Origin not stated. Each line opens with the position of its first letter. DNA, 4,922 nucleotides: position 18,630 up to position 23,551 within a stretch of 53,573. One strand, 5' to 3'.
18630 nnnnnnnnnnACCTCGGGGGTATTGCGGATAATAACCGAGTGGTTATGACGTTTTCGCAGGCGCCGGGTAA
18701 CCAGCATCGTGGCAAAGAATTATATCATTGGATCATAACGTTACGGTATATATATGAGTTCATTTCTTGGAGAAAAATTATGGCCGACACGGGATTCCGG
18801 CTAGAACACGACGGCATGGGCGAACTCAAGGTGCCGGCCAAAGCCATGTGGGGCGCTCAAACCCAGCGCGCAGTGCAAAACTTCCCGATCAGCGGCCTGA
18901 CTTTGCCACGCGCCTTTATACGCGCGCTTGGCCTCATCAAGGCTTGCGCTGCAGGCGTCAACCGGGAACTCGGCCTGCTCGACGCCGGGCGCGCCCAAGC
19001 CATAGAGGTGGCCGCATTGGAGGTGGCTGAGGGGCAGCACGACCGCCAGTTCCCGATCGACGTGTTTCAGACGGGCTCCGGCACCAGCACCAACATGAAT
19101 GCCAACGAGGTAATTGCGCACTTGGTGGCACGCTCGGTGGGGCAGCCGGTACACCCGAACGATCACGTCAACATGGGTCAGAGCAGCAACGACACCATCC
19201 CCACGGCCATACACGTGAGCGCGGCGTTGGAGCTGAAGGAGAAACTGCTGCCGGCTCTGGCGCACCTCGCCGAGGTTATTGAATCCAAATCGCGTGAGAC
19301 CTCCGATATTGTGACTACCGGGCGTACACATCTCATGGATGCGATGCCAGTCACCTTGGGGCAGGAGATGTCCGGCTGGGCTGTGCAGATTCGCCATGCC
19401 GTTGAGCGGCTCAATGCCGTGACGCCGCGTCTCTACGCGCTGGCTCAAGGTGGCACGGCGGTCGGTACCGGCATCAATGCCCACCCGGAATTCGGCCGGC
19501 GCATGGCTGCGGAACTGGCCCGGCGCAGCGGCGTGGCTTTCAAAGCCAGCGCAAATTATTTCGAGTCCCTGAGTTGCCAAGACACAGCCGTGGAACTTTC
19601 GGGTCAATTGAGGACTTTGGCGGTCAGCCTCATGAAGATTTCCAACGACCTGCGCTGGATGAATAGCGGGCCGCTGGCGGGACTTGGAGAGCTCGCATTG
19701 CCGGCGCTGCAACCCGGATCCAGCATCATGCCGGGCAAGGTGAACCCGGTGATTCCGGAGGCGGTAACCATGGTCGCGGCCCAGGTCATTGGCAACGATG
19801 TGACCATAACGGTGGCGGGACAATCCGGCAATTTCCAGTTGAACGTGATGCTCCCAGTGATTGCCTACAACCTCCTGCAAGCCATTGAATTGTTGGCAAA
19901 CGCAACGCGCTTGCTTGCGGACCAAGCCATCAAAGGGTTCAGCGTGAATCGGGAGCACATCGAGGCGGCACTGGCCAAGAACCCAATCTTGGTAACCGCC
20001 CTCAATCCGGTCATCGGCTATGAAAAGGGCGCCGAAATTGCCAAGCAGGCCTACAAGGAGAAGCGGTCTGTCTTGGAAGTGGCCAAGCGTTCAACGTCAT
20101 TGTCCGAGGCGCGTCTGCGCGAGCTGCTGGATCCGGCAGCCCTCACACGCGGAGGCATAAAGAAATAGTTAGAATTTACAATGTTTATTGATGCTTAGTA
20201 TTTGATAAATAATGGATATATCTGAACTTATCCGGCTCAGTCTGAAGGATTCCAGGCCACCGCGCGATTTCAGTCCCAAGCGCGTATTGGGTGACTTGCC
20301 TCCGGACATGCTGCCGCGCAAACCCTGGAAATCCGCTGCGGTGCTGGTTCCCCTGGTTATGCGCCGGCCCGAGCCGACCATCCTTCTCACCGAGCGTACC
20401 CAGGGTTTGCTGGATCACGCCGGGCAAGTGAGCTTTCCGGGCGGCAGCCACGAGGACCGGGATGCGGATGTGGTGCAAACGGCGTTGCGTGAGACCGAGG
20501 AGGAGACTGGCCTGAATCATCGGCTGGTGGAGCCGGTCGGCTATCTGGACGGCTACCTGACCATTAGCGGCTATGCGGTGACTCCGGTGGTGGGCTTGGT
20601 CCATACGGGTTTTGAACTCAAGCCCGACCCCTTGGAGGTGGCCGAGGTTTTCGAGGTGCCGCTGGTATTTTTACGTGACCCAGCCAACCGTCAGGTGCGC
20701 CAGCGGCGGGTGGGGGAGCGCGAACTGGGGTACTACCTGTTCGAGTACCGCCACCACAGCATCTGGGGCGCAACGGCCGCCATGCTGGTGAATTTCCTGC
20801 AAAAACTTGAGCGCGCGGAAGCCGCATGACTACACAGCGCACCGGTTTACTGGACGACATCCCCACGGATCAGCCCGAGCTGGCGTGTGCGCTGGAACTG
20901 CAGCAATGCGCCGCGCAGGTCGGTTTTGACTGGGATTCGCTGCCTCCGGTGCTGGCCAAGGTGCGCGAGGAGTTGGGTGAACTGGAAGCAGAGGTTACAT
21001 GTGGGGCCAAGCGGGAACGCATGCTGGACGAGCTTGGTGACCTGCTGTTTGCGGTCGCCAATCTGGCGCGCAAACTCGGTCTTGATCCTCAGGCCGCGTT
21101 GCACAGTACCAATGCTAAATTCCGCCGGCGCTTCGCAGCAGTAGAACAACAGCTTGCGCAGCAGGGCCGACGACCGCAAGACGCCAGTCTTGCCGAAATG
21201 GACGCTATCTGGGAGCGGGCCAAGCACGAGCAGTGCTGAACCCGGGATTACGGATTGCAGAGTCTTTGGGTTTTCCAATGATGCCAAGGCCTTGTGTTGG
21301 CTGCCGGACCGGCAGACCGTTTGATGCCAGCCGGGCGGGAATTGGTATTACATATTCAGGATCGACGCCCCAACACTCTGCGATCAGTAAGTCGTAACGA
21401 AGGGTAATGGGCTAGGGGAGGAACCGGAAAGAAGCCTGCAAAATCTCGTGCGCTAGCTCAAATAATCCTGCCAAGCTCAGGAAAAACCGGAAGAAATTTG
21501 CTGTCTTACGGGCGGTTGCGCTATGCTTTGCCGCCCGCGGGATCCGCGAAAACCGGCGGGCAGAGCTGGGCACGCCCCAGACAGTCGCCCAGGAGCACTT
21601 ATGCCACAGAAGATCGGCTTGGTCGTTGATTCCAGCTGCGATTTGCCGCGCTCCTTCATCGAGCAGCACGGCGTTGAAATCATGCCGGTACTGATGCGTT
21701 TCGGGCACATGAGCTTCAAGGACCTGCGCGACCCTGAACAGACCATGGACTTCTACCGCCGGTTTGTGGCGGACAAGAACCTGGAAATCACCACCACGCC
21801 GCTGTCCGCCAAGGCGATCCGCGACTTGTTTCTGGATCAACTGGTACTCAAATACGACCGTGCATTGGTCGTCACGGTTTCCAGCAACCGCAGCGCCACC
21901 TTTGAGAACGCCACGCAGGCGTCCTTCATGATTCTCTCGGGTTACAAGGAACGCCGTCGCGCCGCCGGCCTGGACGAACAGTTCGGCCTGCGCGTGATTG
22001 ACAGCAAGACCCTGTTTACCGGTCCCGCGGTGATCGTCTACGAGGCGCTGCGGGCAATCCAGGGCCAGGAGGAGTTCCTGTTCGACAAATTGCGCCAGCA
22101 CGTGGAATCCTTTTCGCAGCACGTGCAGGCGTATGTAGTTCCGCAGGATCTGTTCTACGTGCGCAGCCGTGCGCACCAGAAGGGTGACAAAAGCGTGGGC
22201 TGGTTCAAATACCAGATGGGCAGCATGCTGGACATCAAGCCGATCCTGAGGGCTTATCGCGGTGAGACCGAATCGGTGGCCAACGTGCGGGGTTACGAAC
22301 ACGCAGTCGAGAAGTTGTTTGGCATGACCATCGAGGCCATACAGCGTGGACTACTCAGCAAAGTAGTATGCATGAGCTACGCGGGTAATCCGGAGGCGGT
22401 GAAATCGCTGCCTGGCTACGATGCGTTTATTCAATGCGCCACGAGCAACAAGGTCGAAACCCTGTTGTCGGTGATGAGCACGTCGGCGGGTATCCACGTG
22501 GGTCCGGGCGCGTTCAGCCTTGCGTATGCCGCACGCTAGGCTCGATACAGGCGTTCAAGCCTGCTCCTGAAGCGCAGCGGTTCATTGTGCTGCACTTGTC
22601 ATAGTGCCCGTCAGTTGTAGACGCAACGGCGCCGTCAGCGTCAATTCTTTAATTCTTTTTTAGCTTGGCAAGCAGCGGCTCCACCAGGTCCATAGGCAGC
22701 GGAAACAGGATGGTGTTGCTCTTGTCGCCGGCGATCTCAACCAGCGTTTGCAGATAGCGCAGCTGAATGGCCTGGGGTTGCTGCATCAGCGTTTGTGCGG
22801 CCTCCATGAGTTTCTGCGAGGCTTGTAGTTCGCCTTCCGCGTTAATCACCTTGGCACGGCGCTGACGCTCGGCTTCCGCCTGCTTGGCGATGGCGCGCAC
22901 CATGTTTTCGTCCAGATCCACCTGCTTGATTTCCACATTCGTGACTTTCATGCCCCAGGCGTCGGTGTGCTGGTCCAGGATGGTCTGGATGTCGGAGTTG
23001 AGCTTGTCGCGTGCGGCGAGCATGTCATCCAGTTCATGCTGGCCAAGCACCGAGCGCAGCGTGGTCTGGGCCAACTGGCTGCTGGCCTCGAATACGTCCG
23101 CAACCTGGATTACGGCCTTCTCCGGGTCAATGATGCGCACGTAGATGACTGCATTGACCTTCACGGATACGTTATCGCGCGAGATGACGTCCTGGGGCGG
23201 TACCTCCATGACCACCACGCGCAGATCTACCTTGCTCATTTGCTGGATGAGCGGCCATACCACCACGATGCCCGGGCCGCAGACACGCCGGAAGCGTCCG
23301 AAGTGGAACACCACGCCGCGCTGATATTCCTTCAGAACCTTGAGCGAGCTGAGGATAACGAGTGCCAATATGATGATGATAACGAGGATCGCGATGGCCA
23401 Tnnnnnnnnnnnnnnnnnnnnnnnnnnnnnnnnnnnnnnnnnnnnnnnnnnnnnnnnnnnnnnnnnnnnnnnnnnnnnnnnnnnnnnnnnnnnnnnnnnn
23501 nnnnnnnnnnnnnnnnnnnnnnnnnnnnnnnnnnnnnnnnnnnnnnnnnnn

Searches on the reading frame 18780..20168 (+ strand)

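Call 25: search_protein_families(library=pfam, proteins=[window:18780-20168:+], max_evalue=0.001)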
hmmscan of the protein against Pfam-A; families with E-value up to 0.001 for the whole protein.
window:18780-20168:+ (462 aa): 2 families
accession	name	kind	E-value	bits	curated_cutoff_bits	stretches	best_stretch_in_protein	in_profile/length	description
PF00206.25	Lyase_1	-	4.3e-101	338.9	27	1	14-338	1-312/312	Lyase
PF10415.14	FumaraseC_C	-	1.7e-20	73.6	32.5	1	404-457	1-54/54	Fumarase C C-terminus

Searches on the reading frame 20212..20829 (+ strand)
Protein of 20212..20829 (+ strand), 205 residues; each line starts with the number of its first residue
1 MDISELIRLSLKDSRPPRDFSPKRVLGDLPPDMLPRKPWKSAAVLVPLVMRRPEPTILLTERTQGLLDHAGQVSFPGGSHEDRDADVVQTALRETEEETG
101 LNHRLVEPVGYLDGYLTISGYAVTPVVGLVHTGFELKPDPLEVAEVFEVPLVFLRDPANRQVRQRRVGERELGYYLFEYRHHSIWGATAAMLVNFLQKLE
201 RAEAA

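Call 25: search_protein_families(library=pfam, proteins=[window:20212-20829:+], max_evalue=0.001)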
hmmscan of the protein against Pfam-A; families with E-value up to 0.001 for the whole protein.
window:20212-20829:+ (205 aa): 1 family
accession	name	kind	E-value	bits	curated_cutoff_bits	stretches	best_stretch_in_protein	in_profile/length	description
PF00293.34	NUDIX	-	4.6e-11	43.3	21.1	1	43-117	5-74/134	NUDIX domain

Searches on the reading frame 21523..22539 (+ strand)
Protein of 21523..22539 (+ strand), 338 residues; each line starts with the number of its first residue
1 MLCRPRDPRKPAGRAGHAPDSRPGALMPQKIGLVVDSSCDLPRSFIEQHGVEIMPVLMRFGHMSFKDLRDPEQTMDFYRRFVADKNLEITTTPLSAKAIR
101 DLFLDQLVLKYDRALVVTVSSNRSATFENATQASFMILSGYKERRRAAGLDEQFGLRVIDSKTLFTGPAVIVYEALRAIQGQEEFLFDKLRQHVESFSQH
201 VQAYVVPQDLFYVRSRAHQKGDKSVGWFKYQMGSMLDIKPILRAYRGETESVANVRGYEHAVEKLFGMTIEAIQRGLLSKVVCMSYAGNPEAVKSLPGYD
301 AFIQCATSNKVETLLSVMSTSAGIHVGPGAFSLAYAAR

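Call 25: search_protein_families(library=pfam, proteins=[window:21523-22539:+], max_evalue=0.001)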
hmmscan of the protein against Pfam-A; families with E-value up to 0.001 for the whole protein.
window:21523-22539:+ (338 aa): 1 family
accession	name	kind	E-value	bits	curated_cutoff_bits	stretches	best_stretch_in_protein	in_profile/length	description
PF02645.21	DegV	-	6.8e-47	160.5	27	1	30-337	1-279/280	Uncharacterised protein, DegV family COG1307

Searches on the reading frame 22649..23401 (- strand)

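Call 25: search_protein_families(library=pfam, proteins=[window:22649-23401:-], max_evalue=0.001)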
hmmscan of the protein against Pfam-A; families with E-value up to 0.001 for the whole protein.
window:22649-23401:- (250 aa): 1 family
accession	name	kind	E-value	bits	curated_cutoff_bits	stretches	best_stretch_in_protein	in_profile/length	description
PF01145.31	Band_7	-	1.8e-38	132.7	23.6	1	22-191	2-175/176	SPFH domain / Band 7 family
